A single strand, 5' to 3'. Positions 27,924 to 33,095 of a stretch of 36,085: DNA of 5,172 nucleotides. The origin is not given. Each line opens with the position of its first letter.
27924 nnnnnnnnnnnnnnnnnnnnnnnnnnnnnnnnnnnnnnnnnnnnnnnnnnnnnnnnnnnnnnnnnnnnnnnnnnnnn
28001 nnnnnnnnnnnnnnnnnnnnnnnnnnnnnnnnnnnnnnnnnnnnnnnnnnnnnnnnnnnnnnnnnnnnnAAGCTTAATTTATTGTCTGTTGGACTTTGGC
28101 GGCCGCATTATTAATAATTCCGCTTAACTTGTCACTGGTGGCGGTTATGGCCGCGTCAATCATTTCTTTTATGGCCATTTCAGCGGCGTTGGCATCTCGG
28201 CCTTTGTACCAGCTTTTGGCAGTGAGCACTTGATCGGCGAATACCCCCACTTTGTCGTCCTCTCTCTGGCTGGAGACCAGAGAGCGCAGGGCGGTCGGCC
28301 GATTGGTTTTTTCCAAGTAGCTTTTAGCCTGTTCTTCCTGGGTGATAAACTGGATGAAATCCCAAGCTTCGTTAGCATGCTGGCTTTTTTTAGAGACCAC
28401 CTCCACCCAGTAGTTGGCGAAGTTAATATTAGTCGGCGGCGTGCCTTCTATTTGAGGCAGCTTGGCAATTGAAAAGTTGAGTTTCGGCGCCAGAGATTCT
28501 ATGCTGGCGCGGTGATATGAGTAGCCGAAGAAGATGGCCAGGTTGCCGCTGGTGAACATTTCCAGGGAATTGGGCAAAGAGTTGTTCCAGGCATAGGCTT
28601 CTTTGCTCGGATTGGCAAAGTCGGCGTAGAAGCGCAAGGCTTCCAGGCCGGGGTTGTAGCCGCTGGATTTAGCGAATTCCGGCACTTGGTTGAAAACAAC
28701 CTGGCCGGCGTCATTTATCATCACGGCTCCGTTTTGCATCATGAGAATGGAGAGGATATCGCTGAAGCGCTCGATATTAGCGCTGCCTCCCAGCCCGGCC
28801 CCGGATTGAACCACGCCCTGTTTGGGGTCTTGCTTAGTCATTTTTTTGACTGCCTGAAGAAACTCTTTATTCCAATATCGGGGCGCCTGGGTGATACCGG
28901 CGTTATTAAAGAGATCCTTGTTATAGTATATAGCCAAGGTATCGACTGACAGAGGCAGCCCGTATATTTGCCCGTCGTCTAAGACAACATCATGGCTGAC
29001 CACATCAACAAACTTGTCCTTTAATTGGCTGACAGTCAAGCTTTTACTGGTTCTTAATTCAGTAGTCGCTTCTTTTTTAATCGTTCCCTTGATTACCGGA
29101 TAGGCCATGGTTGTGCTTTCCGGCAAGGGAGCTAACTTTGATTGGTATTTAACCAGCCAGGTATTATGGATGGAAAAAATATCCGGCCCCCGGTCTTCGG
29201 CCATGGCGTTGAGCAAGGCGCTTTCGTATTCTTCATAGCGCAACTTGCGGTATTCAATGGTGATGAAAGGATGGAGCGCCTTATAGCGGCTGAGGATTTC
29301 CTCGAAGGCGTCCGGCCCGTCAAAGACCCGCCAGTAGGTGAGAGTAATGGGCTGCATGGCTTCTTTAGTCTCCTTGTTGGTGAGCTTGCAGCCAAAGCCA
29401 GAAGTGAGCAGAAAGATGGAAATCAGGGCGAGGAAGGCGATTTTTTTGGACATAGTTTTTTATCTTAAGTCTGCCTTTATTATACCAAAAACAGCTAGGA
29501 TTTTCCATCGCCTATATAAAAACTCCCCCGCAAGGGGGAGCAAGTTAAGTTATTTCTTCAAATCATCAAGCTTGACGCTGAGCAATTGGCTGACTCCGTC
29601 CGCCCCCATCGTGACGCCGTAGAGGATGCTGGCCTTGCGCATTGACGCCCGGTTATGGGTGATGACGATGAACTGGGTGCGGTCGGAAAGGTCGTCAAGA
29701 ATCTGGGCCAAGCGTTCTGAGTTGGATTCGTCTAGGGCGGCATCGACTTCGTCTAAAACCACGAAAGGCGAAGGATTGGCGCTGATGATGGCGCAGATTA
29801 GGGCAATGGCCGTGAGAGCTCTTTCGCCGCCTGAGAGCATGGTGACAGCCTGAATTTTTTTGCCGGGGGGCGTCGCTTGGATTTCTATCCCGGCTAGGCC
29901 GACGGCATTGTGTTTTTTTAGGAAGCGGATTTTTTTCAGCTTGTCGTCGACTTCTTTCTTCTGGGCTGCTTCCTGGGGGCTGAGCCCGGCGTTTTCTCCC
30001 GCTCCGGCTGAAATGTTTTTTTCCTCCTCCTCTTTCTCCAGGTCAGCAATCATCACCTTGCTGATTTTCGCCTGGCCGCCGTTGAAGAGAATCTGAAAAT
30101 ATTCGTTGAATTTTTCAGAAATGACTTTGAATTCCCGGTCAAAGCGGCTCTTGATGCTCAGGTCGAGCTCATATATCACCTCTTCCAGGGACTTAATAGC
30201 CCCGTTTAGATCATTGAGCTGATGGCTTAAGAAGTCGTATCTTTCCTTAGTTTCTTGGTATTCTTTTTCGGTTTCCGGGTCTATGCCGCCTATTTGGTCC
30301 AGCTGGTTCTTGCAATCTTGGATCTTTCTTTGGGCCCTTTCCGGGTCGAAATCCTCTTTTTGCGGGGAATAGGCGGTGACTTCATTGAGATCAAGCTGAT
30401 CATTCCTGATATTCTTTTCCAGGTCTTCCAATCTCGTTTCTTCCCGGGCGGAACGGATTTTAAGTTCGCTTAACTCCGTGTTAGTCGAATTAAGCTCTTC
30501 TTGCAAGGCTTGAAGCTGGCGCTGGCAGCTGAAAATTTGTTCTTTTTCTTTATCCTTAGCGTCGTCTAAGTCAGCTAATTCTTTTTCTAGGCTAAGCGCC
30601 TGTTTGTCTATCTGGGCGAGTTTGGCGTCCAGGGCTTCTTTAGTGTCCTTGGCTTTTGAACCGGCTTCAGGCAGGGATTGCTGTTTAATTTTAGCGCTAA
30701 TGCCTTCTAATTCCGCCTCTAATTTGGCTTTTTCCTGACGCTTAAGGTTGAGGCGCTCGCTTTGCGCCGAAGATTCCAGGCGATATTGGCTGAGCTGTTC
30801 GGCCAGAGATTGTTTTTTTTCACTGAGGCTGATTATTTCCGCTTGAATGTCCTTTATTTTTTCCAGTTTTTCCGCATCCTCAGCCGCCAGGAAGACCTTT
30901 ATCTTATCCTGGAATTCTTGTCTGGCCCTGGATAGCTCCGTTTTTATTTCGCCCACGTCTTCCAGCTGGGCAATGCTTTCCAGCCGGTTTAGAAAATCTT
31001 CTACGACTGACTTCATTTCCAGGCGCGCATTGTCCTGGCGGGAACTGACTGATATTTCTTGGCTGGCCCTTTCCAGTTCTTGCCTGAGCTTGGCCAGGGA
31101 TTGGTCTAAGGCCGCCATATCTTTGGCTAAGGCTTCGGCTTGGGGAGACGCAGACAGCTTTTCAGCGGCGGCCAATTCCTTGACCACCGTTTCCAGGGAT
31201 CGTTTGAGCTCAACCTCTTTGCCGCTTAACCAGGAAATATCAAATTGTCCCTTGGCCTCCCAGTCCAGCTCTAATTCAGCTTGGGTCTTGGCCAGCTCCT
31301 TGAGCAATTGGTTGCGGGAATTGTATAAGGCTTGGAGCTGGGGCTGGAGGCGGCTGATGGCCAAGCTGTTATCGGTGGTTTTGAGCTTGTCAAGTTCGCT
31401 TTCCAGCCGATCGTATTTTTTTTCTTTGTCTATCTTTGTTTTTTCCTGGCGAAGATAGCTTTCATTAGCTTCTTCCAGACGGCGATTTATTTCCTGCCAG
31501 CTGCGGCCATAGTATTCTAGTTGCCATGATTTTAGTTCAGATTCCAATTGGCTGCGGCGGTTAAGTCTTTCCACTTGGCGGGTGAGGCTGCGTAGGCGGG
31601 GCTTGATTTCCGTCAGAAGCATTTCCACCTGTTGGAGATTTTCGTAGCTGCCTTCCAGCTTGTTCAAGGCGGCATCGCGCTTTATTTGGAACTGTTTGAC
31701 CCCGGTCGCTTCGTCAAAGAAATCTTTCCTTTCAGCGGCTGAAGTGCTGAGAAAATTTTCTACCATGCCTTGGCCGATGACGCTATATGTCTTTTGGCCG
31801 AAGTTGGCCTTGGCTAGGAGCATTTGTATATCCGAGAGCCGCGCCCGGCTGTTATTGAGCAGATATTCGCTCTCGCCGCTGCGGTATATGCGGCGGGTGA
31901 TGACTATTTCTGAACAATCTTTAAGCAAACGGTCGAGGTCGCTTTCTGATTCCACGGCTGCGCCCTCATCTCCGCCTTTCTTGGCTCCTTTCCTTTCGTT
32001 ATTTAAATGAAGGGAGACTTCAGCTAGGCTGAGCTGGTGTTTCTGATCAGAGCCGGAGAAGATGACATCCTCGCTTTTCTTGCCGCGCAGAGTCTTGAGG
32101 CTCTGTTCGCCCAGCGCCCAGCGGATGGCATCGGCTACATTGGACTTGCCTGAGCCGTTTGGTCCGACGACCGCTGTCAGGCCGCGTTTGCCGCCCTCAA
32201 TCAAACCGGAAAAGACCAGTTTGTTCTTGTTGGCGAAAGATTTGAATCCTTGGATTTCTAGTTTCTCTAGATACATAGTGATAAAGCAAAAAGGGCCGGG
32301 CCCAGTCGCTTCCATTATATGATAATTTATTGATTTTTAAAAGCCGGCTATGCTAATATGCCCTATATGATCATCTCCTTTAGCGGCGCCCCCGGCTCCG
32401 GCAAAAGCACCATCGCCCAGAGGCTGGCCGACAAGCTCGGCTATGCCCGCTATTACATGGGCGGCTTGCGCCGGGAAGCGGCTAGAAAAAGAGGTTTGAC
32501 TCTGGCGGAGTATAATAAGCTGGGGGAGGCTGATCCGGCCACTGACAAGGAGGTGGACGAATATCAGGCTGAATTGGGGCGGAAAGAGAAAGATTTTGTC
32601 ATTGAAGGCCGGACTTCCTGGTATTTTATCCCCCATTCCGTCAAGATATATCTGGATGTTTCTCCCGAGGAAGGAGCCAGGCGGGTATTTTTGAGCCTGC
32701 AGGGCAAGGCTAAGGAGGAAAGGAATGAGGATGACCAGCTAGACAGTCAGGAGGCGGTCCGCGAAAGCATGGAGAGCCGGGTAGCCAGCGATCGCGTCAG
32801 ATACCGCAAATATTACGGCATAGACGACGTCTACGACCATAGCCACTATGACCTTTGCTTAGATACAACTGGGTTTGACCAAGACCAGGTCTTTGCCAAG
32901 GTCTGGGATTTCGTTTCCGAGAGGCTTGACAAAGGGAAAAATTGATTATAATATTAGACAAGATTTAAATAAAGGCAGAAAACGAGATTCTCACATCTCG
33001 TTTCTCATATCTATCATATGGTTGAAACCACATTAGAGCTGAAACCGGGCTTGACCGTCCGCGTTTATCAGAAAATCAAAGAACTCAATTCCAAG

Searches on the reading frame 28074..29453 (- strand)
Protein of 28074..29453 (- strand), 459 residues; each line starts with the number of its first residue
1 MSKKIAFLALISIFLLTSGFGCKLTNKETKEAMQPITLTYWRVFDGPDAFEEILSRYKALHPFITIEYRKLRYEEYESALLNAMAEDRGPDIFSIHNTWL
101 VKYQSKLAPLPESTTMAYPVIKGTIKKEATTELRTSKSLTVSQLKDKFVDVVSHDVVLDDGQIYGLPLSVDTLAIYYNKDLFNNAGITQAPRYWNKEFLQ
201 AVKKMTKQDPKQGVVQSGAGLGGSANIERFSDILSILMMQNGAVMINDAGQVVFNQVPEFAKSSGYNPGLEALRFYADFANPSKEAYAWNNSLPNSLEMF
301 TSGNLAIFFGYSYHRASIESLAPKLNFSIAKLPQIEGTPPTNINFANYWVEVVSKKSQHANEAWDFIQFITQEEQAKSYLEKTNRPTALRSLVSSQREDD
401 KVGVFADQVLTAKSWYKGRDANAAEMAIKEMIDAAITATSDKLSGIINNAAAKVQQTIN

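Call 7: search_protein_families(library=pfam, proteins=[window:28074-29453:-], max_evalue=0.01)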
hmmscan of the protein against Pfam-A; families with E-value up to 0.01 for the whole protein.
window:28074-29453:- (459 aa): 3 families
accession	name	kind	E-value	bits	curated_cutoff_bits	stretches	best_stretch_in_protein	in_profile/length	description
PF01547.30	SBP_bac_1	-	8.1e-32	111.9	26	1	47-377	5-307/307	Bacterial extracellular solute-binding protein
PF13416.11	SBP_bac_8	-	9.2e-23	81.8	27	1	55-395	4-268/279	Bacterial extracellular solute-binding protein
PF13343.11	SBP_bac_6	-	8.5e-05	22.6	24.6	0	348-393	180-225/245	Bacterial extracellular solute-binding protein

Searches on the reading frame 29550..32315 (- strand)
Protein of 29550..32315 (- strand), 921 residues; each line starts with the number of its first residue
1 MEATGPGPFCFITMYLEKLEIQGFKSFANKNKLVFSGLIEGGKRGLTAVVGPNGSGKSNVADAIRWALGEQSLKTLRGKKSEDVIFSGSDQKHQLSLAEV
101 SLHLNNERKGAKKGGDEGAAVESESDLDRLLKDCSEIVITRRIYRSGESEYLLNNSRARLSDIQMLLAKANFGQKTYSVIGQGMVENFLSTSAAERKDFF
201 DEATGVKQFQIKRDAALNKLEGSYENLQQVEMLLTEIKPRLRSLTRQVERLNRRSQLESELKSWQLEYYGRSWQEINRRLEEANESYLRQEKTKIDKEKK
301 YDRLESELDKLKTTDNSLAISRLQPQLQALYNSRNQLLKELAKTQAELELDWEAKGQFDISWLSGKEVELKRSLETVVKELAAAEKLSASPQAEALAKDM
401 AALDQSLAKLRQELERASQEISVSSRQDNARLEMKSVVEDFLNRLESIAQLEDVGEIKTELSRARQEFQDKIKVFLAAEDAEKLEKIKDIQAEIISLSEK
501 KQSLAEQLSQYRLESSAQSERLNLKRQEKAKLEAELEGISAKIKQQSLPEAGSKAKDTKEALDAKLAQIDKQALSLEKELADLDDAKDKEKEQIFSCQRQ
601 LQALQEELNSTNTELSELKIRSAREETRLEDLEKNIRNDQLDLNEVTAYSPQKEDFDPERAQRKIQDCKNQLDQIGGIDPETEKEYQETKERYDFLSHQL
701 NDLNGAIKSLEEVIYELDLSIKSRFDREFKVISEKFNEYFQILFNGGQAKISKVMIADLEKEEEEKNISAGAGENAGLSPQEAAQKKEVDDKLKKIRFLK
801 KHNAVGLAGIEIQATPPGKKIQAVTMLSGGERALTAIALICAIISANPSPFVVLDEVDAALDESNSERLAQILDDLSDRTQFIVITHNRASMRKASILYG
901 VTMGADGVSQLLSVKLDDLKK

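Call 7: search_protein_families(library=pfam, proteins=[window:29550-32315:-], max_evalue=0.01)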
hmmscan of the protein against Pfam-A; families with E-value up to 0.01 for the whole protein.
window:29550-32315:- (921 aa): 6 families
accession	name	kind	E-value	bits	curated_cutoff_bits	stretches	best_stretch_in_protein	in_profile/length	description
PF02463.25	SMC_N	-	1.5e-57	195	40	1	15-909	1-219/220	RecF/RecN/SMC N terminal domain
PF13304.12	AAA_21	-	2.9e-15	57.6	27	2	691-888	143-299/304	AAA domain, putative AbiEii toxin, Type IV TA system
PF13555.12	AAA_29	-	0.0014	18.8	27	1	43-68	21-46/61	P-loop containing region of AAA domain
PF13401.12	AAA_22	-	0.0027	18.5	27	0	43-78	4-33/130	AAA domain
PF00004.35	AAA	-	0.0047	17.8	21.2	0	845-890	55-112/131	ATPase family associated with various cellular activities (AAA)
PF08614.16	ATG16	-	0.0063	17.1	33.7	1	520-640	29-150/200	Autophagy protein 16 (ATG16)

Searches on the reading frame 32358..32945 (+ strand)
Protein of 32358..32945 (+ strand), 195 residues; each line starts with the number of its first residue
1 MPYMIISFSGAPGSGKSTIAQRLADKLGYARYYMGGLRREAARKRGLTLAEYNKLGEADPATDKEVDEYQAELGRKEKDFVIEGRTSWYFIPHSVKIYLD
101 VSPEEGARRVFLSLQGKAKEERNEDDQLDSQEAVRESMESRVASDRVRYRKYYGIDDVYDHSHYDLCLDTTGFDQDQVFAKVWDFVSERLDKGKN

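Call 7: search_protein_families(library=pfam, proteins=[window:32358-32945:+], max_evalue=0.01)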
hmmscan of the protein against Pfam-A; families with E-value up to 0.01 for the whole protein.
window:32358-32945:+ (195 aa): 13 families
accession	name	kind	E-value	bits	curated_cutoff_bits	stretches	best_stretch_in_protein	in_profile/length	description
PF13189.12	Cytidylate_kin2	-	1.7e-16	61.4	28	1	5-171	1-175/176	Cytidylate kinase-like family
PF13207.12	AAA_17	-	4.1e-13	50.2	27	1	10-111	2-120/136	AAA domain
PF13238.12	AAA_18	-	1.6e-12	48.4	29.4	1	7-127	2-125/128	AAA domain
PF02224.24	Cytidylate_kin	-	2.2e-08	34.5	26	1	64-148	100-177/211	Cytidylate kinase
PF13521.12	AAA_28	-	5.5e-05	23.9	27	1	6-30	2-26/164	AAA domain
PF13671.12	AAA_33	-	0.00018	22.3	27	1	7-45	3-36/143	AAA domain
PF01202.28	SKI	-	0.00027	21.5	22.1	0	12-29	1-18/159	Shikimate kinase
PF02223.23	Thymidylate_kin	-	0.00029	21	27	0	96-142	121-163/185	Thymidylate kinase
PF03266.21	NTPase_1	-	0.0007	19.9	23.9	1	8-46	4-42/168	NTPase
PF00406.28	ADK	-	0.0032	18.1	26.8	1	9-44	2-37/151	Adenylate kinase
PF13401.12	AAA_22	-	0.0046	17.7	27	0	5-93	7-33/130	AAA domain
PF08433.16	KTI12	-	0.005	16.8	22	1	5-32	3-30/271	Chromatin associated protein KTI12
PF01583.26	APS_kinase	-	0.0098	16.4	21.1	0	4-37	3-36/152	Adenylylsulphate kinase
